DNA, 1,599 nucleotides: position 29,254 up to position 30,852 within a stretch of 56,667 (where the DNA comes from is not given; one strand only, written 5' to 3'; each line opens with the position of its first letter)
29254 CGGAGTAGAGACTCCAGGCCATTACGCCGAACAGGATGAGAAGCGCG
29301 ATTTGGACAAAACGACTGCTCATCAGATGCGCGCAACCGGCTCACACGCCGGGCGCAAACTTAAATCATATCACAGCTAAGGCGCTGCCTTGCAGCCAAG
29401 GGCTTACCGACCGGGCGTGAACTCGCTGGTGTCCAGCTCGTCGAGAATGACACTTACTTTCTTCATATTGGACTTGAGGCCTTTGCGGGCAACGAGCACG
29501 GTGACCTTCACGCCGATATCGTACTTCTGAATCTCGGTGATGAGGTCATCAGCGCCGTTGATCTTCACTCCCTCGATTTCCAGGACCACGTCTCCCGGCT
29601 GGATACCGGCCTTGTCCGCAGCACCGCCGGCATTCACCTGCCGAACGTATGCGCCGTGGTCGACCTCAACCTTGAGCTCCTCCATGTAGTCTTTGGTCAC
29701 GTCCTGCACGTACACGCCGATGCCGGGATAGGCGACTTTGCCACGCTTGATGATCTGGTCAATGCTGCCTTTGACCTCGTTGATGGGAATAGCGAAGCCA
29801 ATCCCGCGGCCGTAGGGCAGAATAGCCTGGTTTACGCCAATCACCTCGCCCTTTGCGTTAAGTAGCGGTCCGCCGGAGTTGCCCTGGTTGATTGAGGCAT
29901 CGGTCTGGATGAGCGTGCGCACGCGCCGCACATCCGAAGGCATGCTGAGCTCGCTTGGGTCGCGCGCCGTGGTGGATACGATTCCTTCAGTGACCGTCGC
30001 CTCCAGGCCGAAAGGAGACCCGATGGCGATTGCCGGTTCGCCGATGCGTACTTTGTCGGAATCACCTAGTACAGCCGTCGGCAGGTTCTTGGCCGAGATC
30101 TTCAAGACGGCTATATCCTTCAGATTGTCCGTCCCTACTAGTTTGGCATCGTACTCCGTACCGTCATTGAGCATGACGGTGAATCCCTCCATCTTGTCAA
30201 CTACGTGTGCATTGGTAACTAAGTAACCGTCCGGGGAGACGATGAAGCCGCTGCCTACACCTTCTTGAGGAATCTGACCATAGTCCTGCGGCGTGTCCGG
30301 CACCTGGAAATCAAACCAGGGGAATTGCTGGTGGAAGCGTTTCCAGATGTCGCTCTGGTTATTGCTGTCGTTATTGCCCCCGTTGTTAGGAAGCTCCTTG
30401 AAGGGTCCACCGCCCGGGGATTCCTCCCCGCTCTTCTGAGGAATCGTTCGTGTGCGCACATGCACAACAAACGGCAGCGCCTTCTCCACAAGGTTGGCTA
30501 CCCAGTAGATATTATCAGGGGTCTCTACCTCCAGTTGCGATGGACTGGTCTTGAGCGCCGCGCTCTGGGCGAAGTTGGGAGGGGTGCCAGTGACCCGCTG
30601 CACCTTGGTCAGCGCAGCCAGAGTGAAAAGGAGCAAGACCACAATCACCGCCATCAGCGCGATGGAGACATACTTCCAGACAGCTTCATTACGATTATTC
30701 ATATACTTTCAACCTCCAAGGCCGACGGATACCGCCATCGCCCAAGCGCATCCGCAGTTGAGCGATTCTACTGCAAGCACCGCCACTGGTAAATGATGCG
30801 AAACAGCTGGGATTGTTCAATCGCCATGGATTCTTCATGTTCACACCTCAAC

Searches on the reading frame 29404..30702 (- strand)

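Call 48: search_protein_families(library=pfam, proteins=[window:29404-30702:-])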
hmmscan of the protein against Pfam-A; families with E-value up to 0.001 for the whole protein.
window:29404-30702:- (432 aa): 6 families
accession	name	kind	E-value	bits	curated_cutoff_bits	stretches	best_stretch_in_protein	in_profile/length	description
PF13365.12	Trypsin_2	-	1.6e-36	126.6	27.6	1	150-290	1-144/144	Trypsin-like peptidase domain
PF00089.32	Trypsin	-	1.3e-17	64.8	20.6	1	151-311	28-217/220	Trypsin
PF13180.12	PDZ_2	-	1.1e-13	51.6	27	1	326-412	1-75/80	PDZ domain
PF17820.7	PDZ_6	-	1.2e-09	38.2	27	1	352-406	1-54/54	PDZ domain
PF00595.29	PDZ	-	8.3e-09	36.2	23.2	1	339-402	23-78/81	PDZ domain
PF10459.15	Peptidase_S46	-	5.3e-06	25.8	22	0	267-291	626-650/698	Peptidase S46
